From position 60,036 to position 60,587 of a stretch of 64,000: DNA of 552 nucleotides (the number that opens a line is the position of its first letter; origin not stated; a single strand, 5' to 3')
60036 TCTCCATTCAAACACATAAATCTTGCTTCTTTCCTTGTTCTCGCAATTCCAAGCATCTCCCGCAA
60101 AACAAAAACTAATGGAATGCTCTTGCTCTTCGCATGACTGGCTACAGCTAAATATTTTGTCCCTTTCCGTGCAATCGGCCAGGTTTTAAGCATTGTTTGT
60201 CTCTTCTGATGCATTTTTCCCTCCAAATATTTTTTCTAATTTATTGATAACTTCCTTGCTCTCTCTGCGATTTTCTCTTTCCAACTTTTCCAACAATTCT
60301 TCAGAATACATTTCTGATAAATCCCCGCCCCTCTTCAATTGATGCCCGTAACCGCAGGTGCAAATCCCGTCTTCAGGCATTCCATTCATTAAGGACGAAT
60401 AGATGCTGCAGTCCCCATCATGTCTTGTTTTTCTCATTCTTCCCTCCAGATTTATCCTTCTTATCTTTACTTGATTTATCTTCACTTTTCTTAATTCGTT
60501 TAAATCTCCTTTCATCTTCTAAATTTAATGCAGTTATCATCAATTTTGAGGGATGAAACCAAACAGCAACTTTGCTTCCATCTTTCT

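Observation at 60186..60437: Unannotated 83-codon gene wedged between rpl24 and rps4e with a Cys3-His-like motif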

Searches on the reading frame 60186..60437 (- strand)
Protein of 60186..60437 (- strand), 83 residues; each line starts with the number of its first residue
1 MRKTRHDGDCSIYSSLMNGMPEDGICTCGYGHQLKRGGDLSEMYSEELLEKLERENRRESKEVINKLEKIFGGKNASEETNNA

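Call 4: search_protein_families(library=pfam, proteins=[window:60186-60437:-], max_evalue=1)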
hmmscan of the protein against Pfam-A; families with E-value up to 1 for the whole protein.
window:60186-60437:- (83 aa): 1 family
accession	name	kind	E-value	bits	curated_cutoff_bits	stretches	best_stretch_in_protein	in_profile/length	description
PF07743.18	HSCB_C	-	0.046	14.5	22.1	1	42-74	18-49/74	HSCB C-terminal oligomerisation domain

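Call 5: search_protein_families(library=ncbifam, proteins=[window:60186-60437:-], max_evalue=1)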
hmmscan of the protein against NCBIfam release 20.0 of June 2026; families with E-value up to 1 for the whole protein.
window:60186-60437:- (83 aa): 0 families

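Call 6: find_homologous_proteins(query=window:60189-60437:-, max_evalue=0.01)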
Query seq(83 aa) (83 aa): 66 proteins with E <= 0.01 among 67 candidates.
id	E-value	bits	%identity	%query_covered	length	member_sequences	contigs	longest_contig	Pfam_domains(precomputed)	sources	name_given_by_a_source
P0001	1.7e-48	180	100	100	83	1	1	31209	-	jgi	-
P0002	5.3e-23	99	72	73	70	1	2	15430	-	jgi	-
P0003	2.6e-22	96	81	52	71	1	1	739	-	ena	-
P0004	6.7e-20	89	63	89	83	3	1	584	-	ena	-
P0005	8.1e-20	89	71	70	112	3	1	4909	-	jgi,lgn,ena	-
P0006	1.3e-19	88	61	92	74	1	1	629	-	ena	-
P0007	3.2e-19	87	59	83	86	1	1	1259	-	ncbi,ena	-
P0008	1.2e-18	85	75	63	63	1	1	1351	-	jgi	jgi:hypothetical protein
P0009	1.6e-18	84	60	88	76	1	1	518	-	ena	-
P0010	3.6e-18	83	61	77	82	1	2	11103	-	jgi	-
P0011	5.6e-18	83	62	84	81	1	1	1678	-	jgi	jgi:hypothetical protein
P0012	1.6e-17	81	65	78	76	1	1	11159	-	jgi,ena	-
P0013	1.7e-17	81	61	78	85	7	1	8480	-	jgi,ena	-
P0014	1.8e-17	81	64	81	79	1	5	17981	-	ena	-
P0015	2.6e-17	81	73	64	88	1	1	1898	-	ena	-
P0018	7.4e-17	79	62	81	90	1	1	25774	-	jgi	jgi:hypothetical protein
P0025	1.5e-16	78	67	73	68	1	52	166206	-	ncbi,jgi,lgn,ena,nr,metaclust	ncbi:hypothetical protein J4233_03580 [Candidatus Pacearchaeota archaeon]|nr:hypothetical protein [C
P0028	1.7e-15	75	67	65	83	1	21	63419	-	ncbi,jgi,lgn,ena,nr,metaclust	ncbi:hypothetical protein J4221_04430 [Candidatus Pacearchaeota archaeon]|nr:hypothetical protein [C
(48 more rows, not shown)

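Call 10: find_encoding_contigs(protein=P0025, flank=4000, max_places=3)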
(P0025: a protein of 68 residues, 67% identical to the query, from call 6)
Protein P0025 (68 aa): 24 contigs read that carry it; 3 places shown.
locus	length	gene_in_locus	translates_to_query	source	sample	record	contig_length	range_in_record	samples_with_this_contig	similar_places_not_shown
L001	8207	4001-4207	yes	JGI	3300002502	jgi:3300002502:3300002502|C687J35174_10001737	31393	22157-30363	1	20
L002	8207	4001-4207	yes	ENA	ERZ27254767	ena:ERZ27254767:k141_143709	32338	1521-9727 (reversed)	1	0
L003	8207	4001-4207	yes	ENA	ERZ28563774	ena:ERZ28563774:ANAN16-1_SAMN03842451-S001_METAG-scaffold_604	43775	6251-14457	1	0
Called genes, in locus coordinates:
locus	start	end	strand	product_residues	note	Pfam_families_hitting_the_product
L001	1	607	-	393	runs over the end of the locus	PF00266:Aminotran_5, PF01212:Beta_elim_lyase (weak), PF01041:DegT_DnrJ_EryC1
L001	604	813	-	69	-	-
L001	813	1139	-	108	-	PF24038:DUF7347 (weak), PF12840:HTH_20, PF01022:HTH_5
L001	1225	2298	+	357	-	PF00149:Metallophos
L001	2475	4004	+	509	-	PF01558:POR, PF01855:POR_N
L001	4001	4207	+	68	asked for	-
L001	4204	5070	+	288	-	PF02775:TPP_enzyme_C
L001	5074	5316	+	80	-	-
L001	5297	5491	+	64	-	-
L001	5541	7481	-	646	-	PF00122:E1-E2_ATPase, PF00702:Hydrolase, PF08282:Hydrolase_3 (faint), PF12710:HAD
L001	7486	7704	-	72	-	PF00403:HMA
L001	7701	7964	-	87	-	-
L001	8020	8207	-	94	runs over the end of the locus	-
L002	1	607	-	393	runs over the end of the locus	PF00266:Aminotran_5, PF01212:Beta_elim_lyase (weak), PF01041:DegT_DnrJ_EryC1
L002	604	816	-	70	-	-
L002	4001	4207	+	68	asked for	-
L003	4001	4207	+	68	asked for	-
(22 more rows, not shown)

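Call 11: find_encoding_contigs(protein=P0028, flank=4000, max_places=3)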
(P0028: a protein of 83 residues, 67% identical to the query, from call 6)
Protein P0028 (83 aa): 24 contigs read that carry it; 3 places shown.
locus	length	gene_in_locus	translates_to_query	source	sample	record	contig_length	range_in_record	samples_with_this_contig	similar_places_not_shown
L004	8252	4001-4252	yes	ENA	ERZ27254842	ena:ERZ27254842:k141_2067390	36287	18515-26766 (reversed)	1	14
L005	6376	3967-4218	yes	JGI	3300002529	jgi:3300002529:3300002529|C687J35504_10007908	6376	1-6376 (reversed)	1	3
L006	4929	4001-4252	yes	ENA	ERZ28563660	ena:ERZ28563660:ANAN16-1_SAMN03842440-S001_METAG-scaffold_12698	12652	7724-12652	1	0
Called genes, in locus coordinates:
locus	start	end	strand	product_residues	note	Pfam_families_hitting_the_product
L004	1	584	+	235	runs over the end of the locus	PF03947:Ribosomal_L2_C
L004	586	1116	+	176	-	-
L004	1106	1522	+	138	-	PF00203:Ribosomal_S19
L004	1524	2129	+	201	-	PF00237:Ribosomal_L22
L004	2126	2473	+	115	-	-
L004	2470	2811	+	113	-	-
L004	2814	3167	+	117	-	PF00366:Ribosomal_S17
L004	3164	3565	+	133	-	PF00238:Ribosomal_L14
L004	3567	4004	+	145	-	PF16906:Ribosomal_L26, PF00467:KOW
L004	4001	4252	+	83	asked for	-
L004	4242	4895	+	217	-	PF01479:S4 (faint), PF00900:Ribosomal_S4e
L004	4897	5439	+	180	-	PF00281:Ribosomal_L5, PF00673:Ribosomal_L5_C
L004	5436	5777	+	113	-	-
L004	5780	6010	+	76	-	PF00253:Ribosomal_S14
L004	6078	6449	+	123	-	PF00410:Ribosomal_S8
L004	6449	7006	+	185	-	PF00347:Ribosomal_L6 (weak)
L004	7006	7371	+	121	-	-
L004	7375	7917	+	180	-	PF01655:Ribosomal_L32e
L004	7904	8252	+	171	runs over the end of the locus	PF01280:Ribosomal_L19e, PF25476:Ribosomal_L19e_C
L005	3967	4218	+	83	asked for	-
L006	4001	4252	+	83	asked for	-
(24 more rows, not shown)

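Call 13: search_protein_families(library=phrogs, alignment_id=A1, max_evalue=0.01)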
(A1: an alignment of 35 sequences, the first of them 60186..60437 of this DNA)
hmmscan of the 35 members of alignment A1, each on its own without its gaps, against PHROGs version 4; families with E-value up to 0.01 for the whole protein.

A. member 1, window:60186-60437:- (83 aa): 0 families

B. families by the number of members that match (of 35 scanned): 1 family
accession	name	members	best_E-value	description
phrog_3497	-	1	0.0074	-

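Call 14: search_solved_structures(query=A1, max_evalue=10, show_alignments=2)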
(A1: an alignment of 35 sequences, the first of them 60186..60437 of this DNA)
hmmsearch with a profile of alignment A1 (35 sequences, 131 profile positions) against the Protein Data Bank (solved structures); distinct sequences matched with E-value up to 10: 0.

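Call 15: search_protein_representatives(protein=window:60186-60437:-)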
Query: 83 residues. Proteins with E-value up to 0.001 (for the whole library): 299; up to 1e-10: 103; up to 1e-30: 0. The best 150 are listed.
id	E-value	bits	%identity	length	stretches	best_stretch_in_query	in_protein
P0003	8.3e-23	96.4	77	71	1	3-59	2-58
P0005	2.6e-20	88.5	71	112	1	1-58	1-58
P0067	4.8e-19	84.4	61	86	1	3-72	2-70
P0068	3.0e-18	81.9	67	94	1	3-63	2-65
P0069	3.6e-18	81.6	59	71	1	3-72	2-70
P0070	4.5e-18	81.3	65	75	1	5-61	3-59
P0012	5.0e-18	81.2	64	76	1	3-67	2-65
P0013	5.3e-18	81.1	63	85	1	3-62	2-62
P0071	5.8e-17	77.8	65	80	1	1-69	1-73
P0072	1.3e-16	76.7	59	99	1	3-63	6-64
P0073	1.3e-16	76.7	64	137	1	5-60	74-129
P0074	1.9e-16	76.1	54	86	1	2-68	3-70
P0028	5.3e-16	74.7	66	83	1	5-60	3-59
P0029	7.8e-16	74.2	61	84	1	2-64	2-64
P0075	1.2e-15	73.6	51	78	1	2-72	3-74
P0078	1.9e-14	69.8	55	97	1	3-64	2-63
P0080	3.1e-14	69.1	62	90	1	4-63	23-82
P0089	2.1e-13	66.5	69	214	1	3-53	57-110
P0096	3.9e-13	65.6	61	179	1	2-55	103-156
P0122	8.7e-12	61.3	45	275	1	3-78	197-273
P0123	9.1e-12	61.3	52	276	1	2-66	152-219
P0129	2.0e-11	60.2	52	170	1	2-63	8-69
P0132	2.2e-11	60.0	60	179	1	3-50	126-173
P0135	3.0e-11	59.6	57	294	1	3-56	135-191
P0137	3.1e-11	59.6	55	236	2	2-65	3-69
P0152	8.7e-11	58.1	62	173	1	1-52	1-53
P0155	1.1e-10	57.9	52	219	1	1-63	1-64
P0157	1.1e-10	57.8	65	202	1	3-53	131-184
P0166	2.3e-10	56.8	61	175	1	5-53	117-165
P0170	2.6e-10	56.6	65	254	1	4-52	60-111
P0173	2.7e-10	56.6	62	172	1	5-49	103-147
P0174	2.9e-10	56.5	53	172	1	3-57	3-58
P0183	4.0e-10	56.0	29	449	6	11-43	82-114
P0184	4.1e-10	56.0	53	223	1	5-59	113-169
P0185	4.2e-10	56.0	64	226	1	4-48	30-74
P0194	9.0e-10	54.9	53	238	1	5-51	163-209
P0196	9.4e-10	54.8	61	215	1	3-51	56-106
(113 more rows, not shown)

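Call 16: search_protein_families(library=pfam, proteins=[P0122, P0123, P0135, P0137, P0155, P0170, P0183, P0184, P0185, P0194], max_evalue=0.01)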
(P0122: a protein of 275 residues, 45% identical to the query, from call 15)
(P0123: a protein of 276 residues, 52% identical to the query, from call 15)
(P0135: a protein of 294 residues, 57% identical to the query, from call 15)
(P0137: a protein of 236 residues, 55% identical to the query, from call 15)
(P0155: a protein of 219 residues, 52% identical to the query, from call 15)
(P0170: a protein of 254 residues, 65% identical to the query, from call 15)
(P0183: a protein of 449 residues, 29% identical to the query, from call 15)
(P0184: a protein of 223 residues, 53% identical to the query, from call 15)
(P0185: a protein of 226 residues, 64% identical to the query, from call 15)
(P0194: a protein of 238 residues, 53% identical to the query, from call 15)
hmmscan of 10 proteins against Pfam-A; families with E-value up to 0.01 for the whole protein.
P0122 (275 aa): 0 families

P0123 (276 aa): 0 families

P0135 (294 aa): 0 families

P0137 (236 aa): 0 families

P0155 (219 aa): 0 families

P0170 (254 aa): 0 families

P0183 (449 aa): 30 families (the best 25 are shown)
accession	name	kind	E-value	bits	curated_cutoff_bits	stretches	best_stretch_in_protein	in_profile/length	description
PF13428.12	TPR_14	-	9.1e-45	146.9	23.5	6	29-69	3-43/44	Tetratricopeptide repeat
PF24575.1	TPR_Slam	-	2.5e-35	121.4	35.2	2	242-285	58-101/104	Surface lipoprotein assembly modifier, N-terminal TPR repeats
PF13424.12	TPR_12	-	6.8e-33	113.1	30.1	4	302-362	6-71/77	Tetratricopeptide repeat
PF13432.12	TPR_16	-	5.4e-32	110.3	32.7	4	67-128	3-64/65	Tetratricopeptide repeat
PF13176.12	TPR_7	-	8.1e-31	103.9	27.9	0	341-363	4-26/36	Tetratricopeptide repeat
PF14559.12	TPR_19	-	1.4e-28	99.4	25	5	209-264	3-58/68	Tetratricopeptide repeat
PF07719.23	TPR_2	-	5.8e-28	95.1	27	0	28-60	2-34/34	Tetratricopeptide repeat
PF13431.12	TPR_17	-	1.6e-27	93.9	24.4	0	186-217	2-33/34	Tetratricopeptide repeat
PF13374.12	TPR_10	-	4.1e-25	87.4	27.5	0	338-362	4-28/42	Tetratricopeptide repeat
PF13174.12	TPR_6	-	5.9e-25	86.6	26.3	0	33-59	6-32/33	Tetratricopeptide repeat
PF03704.23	BTAD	-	1.4e-23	84.3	22.1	4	203-259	68-124/146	Bacterial transcriptional activator domain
PF00515.34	TPR_1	-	1.7e-21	75.5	27.8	0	28-60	2-34/34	Tetratricopeptide repeat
PF13429.12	TPR_15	-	2.7e-20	73.4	26.2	3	68-185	153-270/280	Tetratricopeptide repeat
PF12895.13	ANAPC3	-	5.8e-19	68.6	27.2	2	180-256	6-81/82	Anaphase-promoting complex, cyclosome, subunit 3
PF12688.13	TPR_5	-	1.4e-18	67.7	24.2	3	142-225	14-102/119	Tetratrico peptide repeat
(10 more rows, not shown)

P0184 (223 aa): 0 families

P0185 (226 aa): 0 families

P0194 (238 aa): 0 families

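Call 18: find_related_loci(query=A1, collection=genome_contigs, flank=4000)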
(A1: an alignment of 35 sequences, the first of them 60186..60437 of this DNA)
Query A1 (83 aa) in genome_contigs; peptide patterns used: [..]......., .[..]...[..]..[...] (x = any residue, [..] = any of these).
55 stretches matched a pattern; 10 encode a relative of the query (tblastn E <= 1e-3); 10 distinct loci.
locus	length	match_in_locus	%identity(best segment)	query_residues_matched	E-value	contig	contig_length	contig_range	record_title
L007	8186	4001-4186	67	1-61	1e-22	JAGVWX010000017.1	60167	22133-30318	Candidatus Pacearchaeota archaeon isolate RIFCSPHIGHO2_01_FULL_39_44 rifcsphigho2_01_scaffold_3473, whole genome shotgun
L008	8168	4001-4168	64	2-57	2e-22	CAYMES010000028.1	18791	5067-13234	MAG TPA_asm: Candidatus Woesearchaeota archaeon isolate SRP141376_co2_243 genome assembly, contig: NODE_6064_length_1879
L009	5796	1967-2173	61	5-69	1e-20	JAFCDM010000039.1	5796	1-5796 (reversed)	Candidatus Pacearchaeota archaeon isolate Meg19_1012_Bin_465 Meg19_1012_Bin_465_scaffold_60873, whole genome shotgun seq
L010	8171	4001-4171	65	2-57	4e-20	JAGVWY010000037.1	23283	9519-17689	Candidatus Pacearchaeota archaeon isolate RIFCSPLOWO2_02_FULL_30_10 rifcsplowo2_02_scaffold_2434, whole genome shotgun s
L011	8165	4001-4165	62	3-57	3e-19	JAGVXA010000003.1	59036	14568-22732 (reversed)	Candidatus Pacearchaeota archaeon isolate RIFOXYC1_FULL_38_15 rifoxyc1_full_scaffold_154, whole genome shotgun sequence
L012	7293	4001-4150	68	6-55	1e-18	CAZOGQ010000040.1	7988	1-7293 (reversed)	MAG TPA_asm: Candidatus Woesearchaeota archaeon isolate SRP214966_co4_519 genome assembly, contig: NODE_11266_length_798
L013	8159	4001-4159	62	1-52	3e-18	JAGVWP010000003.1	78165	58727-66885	Candidatus Pacearchaeota archaeon isolate RIFCSPHIGHO2_02_FULL_31_29 rifcsphigho2_02_scaffold_936, whole genome shotgun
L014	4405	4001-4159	64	1-52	1e-17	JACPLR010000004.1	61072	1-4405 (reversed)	MAG: Candidatus Pacearchaeota archaeon isolate NC_groundwater_526_Ag_S-0.1um_30_12 S35_SO-1_scaffold_5253, whole genome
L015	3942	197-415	45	1-72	3e-17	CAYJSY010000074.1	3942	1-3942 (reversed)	MAG TPA_asm: Candidatus Woesearchaeota archaeon isolate ERP125453_co1_19 genome assembly, contig: NODE_32395_length_3942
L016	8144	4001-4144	52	2-48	6e-14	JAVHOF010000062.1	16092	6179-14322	MAG: Candidatus Pacearchaeota archaeon isolate WB01no4_31_21 NODE_2080_length_16092_cov_12.746274, whole genome shotgun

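Call 19: find_related_loci(query=A1, collection=viral_contigs, flank=4000)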
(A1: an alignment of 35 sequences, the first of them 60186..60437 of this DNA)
Query A1 (83 aa) in viral_contigs; peptide patterns used: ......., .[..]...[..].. (x = any residue, [..] = any of these).
41 stretches matched a pattern; 7 encode a relative of the query (tblastn E <= 1e-3); 7 distinct loci.
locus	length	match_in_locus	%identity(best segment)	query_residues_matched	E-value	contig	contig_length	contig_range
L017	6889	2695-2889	62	3-64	4e-21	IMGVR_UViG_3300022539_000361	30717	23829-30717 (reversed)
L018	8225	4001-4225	47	6-79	6e-18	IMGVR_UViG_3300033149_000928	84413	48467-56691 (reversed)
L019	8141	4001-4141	64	3-49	1e-17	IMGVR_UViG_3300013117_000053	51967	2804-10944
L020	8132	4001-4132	68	4-47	4e-17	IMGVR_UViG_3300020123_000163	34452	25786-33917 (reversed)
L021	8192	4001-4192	42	3-62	1e-13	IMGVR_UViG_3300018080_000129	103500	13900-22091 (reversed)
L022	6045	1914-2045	57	6-49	2e-13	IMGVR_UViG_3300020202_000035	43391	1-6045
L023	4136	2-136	44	17-61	4e-10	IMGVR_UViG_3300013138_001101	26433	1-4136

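Call 29: predict_structure(alignment_id=A2)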
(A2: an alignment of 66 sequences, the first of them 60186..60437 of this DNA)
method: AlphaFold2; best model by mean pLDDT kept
length: 83 residues; sequences in the alignment: 66
mean_pLDDT: 70.7   pTM: 0.38
mean pLDDT of the five models: 70.7, 66.5, 64.6, 64.0, 63.6
residues with pLDDT >= 90: 0; 70-90: 45; 50-70: 37; < 50: 1
segments of 3 or more residues with pLDDT < 50: none
pLDDT, mean of each block of 10 residues (from residue 1): 63 56 65 75 76 83 88 66 54
secondary structure, 60 per line:
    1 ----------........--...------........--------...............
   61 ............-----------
elements in order: H11-18 H30-37 H46-72

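Call 35: search_protein_families(library=pfam, alignment_id=A2, max_evalue=0.5)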
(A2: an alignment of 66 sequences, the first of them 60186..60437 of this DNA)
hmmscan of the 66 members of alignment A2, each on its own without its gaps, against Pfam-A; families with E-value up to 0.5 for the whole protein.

A. member 1, window:60186-60437:- (83 aa): 1 family
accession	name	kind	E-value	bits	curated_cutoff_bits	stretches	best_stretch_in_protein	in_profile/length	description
PF07743.18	HSCB_C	-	0.046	14.5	22.1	1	42-74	18-49/74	HSCB C-terminal oligomerisation domain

B. families by the number of members that match (of 66 scanned): 32 families (the first 25 are shown)
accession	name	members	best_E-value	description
PF06842.17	DUF1242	12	0.0037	Protein of unknown function (DUF1242)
PF23255.1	DUF7070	1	0.00023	Domain of unknown function (DUF7070)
PF06834.16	TraU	1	0.0056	TraU protein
PF22810.2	LPMO_AA14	1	0.02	Lytic polysaccharide monooxygenase AA14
PF00249.37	Myb_DNA-binding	1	0.021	Myb-like DNA-binding domain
PF20920.2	DAXX_hist_bd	1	0.03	Death domain-associated protein 6, histone binding domain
PF20027.4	DUF6435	1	0.032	Family of unknown function (DUF6435)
PF24891.1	DUF7742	1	0.032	Domain of unknown function (DUF7742)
PF00543.27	P-II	1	0.045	Nitrogen regulatory protein P-II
PF07743.18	HSCB_C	1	0.046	HSCB C-terminal oligomerisation domain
PF25632.1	Fusello_VP2_Capsid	1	0.059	Fusellovirus capsid protein VP2 family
PF12001.13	DUF3496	1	0.061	Domain of unknown function (DUF3496)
PF10211.14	Ax_dynein_light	1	0.075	Axonemal dynein light chain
PF18242.7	LupA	1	0.078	Legionella ubiquitin-specific protease A domain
PF10135.14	Rod-binding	1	0.083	Rod binding protein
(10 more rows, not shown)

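Call 36: fold_search(model_id=the predicted structure, library=pdb)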
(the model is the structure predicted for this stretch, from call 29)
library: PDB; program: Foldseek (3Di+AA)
matches with E <= 10: 0; with E <= 0.001: 0
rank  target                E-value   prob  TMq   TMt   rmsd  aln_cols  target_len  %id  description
